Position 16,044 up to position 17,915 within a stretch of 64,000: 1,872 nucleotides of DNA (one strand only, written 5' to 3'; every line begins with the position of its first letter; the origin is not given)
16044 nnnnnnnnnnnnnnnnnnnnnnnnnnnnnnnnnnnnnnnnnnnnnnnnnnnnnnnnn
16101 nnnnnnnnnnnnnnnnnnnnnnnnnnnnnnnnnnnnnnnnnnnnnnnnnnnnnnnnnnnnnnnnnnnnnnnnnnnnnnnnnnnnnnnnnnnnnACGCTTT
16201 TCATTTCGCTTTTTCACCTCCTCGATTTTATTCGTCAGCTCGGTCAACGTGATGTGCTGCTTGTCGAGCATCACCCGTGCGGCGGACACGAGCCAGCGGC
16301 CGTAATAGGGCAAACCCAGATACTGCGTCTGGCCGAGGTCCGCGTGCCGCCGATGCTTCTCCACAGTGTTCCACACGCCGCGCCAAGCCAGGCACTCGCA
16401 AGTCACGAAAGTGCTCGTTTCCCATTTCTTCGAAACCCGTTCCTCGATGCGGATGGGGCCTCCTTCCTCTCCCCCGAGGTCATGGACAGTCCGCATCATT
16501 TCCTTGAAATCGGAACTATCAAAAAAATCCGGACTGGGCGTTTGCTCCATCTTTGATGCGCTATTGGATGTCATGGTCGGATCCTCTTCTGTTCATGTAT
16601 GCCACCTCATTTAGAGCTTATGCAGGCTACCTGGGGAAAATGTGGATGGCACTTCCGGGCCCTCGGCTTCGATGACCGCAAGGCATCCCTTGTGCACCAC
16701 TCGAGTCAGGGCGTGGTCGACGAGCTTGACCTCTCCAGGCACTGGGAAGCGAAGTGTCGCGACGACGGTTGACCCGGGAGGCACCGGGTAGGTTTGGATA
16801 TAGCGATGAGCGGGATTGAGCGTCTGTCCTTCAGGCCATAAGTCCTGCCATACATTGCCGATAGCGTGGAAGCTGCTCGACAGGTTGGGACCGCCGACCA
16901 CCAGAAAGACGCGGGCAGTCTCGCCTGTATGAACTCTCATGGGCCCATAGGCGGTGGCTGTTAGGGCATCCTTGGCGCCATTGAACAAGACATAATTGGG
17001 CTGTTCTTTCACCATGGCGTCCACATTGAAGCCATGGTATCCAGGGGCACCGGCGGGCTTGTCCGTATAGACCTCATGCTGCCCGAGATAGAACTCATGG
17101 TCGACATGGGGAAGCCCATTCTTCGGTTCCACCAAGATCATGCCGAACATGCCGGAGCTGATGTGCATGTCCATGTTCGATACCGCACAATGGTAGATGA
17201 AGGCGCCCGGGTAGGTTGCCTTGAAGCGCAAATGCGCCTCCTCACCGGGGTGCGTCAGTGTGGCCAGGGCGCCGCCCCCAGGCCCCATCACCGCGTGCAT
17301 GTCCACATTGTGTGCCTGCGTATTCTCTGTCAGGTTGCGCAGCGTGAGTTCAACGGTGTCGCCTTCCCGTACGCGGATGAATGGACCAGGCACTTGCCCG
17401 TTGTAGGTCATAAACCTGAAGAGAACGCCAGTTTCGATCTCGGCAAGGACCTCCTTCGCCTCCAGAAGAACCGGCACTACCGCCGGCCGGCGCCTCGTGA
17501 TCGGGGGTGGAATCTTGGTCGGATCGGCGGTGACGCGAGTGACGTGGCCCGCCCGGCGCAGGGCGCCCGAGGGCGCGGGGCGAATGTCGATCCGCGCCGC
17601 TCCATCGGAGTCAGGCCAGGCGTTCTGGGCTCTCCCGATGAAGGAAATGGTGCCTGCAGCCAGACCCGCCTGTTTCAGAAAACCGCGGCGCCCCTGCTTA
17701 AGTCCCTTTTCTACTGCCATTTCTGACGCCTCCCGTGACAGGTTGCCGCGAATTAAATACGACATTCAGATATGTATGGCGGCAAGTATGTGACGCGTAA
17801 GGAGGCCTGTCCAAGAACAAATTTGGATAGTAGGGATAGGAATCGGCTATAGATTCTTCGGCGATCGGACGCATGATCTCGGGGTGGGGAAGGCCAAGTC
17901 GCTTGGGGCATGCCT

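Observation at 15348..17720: ScnB/ScnA paralogue pair without a catalytic subunit, sitting between nirK and a DGC zinc-finger gene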

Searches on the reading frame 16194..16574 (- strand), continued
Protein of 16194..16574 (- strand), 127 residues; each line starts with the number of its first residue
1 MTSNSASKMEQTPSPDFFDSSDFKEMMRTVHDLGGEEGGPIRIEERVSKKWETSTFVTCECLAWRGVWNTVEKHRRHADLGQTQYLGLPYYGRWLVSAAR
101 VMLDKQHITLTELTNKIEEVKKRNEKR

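Call 45: search_solved_structures(query=A1, max_evalue=1, show_alignments=5)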
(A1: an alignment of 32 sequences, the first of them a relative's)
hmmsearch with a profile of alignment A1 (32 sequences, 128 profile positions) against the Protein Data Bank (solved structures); distinct sequences matched with E-value up to 1: 23.
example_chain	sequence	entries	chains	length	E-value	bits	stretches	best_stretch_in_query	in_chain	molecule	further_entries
2dd4_B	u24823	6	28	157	1.9e-49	170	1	8-126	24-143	Thiocyanate hydrolase beta subunit | Thiocyanate hydrolase subunit beta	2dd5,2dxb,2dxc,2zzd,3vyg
4fm4_B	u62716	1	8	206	4.9e-07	32.9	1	30-118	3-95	Nitrile hydratase beta subunit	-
4zgd_B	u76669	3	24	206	4.9e-07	32.9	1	30-118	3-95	Nitrile hydratase beta subunit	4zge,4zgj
3qyg_B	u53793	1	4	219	0.00025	24.1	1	29-115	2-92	Co-type Nitrile Hydratase beta subunit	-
3qxe_B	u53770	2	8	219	0.00039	23.5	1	29-115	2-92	Co-type Nitrile Hydratase beta subunit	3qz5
3qz9_B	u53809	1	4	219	0.00039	23.5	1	29-115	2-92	Co-type Nitrile Hydratase beta subunit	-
3qyh_B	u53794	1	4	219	0.00099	22.2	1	29-115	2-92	Co-type Nitrile Hydratase beta subunit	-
7qou_B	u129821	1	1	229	0.0027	20.8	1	29-121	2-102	Nitrile hydratase subunit beta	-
2dpp_B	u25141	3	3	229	0.0038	20.3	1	29-120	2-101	Nitrile hydratase beta subunit | Nitrile hydratase subunit beta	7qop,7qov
2ahj_B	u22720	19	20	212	0.0066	19.5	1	69-115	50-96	NITRILE HYDRATASE | Nitrile hydratase subunit beta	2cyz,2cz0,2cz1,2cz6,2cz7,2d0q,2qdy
1ahj_B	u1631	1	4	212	0.0068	19.5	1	69-115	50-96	NITRILE HYDRATASE (SUBUNIT BETA)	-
3wvd_B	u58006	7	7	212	0.0092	19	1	67-115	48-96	Nitrile hydratase subunit beta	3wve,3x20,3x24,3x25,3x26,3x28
7qom_B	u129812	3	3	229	0.012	18.7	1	29-120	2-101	Nitrile hydratase subunit beta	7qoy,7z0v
3hht_B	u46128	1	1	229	0.013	18.5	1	29-124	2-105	Nitrile hydratase beta subunit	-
1v29_B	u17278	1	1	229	0.019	18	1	29-119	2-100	nitrile hydratase b chain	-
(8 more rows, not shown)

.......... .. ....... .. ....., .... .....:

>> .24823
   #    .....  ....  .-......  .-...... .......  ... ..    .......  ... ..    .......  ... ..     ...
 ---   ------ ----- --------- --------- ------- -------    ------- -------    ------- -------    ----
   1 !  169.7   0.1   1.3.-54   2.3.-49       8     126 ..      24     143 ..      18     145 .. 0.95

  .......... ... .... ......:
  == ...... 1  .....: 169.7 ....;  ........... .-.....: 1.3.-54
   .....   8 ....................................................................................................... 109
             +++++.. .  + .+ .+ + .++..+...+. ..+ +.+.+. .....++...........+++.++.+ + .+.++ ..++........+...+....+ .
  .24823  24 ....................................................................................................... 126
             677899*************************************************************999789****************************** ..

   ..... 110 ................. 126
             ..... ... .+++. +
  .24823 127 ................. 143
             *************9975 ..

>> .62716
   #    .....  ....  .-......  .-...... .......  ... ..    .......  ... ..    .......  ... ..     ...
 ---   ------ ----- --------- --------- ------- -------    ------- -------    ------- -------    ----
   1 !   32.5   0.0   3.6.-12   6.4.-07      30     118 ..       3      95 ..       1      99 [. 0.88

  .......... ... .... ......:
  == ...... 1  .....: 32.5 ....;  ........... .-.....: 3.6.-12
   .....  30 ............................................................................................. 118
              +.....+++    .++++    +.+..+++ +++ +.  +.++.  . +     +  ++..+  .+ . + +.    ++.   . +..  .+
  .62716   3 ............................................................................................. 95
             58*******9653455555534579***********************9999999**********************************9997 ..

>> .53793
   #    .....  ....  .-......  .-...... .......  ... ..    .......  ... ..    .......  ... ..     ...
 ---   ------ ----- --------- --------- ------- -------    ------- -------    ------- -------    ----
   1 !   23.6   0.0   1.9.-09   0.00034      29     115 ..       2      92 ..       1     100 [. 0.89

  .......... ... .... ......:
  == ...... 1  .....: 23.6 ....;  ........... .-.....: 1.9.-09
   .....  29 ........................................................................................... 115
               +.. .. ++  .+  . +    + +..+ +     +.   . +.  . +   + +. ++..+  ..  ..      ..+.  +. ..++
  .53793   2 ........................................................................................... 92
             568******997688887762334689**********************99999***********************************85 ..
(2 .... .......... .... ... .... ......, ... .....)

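Call 73: find_related_loci(query=A1, collection=metagenome_contigs, flank=7000)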
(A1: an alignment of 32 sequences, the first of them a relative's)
Query A1 (127 aa) in metagenome_contigs; peptide patterns used: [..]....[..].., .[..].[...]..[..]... (x = any residue, [..] = any of these).
591 stretches matched a pattern; 516 encode a relative of the query (tblastn E <= 1e-3); the best 80 are kept; 78 distinct loci.
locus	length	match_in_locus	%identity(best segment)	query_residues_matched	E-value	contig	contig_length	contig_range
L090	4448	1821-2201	92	1-127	3e-80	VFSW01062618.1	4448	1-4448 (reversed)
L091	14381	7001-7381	66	1-127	2e-59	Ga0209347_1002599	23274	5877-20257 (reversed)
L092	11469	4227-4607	62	1-127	4e-56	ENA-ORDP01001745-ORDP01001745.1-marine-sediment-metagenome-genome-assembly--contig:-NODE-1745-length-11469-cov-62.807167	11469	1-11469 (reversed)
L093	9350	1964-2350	65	2-126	5e-56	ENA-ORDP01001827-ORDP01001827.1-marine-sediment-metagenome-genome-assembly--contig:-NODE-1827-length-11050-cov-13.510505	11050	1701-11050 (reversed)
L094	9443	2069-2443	70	1-125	2e-55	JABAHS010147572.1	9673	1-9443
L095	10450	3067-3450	65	2-125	2e-55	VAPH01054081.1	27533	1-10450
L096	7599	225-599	70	1-125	2e-55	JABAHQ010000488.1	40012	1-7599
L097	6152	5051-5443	66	1-125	7e-55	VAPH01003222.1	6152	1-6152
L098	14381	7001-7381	65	2-125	2e-53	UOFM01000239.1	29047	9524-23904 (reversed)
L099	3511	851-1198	66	11-126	4e-52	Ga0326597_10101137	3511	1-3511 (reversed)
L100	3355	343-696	67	10-127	3e-52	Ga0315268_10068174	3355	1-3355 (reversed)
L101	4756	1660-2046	61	1-126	6e-52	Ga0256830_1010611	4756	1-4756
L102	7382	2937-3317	62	1-127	1e-51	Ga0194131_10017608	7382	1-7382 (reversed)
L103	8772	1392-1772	62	1-127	1e-51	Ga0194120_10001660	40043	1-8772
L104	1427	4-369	64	10-126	2e-52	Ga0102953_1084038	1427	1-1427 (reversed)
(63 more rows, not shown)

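Call 83: search_protein_representatives(protein=window:16194-16574:-)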
Query: 127 residues. Proteins with E-value up to 0.001 (for the whole library): 185; up to 1e-10: 56; up to 1e-30: 6. The best 150 are listed.
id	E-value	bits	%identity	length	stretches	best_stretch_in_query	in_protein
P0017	6.1e-49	181.1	64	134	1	1-126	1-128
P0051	2.2e-44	166.4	63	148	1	10-126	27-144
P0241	9.9e-43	161.1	63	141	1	10-126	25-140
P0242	1.9e-37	144.0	73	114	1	19-100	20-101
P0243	5.3e-31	123.2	46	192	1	6-125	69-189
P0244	9.2e-31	122.4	47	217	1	8-123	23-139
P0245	2.8e-30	120.8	46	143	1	13-124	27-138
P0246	4.1e-30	120.3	46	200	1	8-123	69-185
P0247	5.8e-29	116.6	51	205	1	23-127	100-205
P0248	5.8e-29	116.6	53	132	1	23-122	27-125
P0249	9.4e-29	115.9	52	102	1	28-126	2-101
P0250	1.4e-28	115.4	44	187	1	8-118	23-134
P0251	1.9e-27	111.7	45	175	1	14-127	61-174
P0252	1.3e-26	109.0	44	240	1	14-125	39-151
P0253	4.1e-26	107.4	46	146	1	20-124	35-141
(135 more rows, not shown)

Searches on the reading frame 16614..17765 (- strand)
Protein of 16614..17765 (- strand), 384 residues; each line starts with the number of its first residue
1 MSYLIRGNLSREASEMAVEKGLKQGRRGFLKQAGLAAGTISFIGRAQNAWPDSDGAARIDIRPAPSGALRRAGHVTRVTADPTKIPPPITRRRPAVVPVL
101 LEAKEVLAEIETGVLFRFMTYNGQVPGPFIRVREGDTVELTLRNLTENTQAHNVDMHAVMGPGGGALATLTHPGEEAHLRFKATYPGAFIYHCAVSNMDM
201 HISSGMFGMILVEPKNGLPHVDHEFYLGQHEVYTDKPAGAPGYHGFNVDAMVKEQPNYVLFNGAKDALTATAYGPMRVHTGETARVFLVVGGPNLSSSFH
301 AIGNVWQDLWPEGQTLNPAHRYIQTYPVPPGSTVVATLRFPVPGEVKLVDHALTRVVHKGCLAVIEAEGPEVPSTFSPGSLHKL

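Call 4: search_protein_families(library=pfam, proteins=[window:16614-17765:-], max_evalue=0.01)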
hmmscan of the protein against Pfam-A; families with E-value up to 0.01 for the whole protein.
window:16614-17765:- (384 aa): 2 families
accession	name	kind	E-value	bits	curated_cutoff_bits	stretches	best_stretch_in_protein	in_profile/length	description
PF07732.21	Cu-oxidase_3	-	8.9e-13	48.8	21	1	111-216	10-118/119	Multicopper oxidase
PF07731.20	Cu-oxidase_2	-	7.2e-08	32.7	20.4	1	128-215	33-136/137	Multicopper oxidase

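Call 20: search_protein_families(library=ncbifam, proteins=[window:16614-17765:-], max_evalue=0.001)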
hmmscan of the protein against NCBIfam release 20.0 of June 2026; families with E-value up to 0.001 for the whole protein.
window:16614-17765:- (384 aa): 7 families
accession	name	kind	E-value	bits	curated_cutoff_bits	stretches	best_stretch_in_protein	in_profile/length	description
TIGR02376.1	Cu_nitrite_red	equivalog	5.9e-117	390.6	296.3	1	74-376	5-319/326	copper-containing nitrite reductase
TIGR01480.1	copper_res_A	subfamily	1.6e-10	40.1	478.95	1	113-220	61-168/593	copper resistance system multicopper oxidase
TIGR03388.1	ascorbase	equivalog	2.2e-10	39.8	614.8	1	119-217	23-124/542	L-ascorbate oxidase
TIGR03389.1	laccase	equivalog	2e-06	26.9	558.9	0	119-149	25-56/539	laccase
NF008135.0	PRK10883.1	equivalog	5.5e-06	25.1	581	1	81-215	32-166/471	cell division protein FtsP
NF008205.1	PRK10965.1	equivalog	6.3e-06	25.3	525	1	99-215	48-166/529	multicopper oxidase CueO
TIGR04246.1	nitrous_NosZ_Gp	equivalog_domain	0.0005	18.5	625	1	128-214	499-578/578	Sec-dependent nitrous-oxide reductase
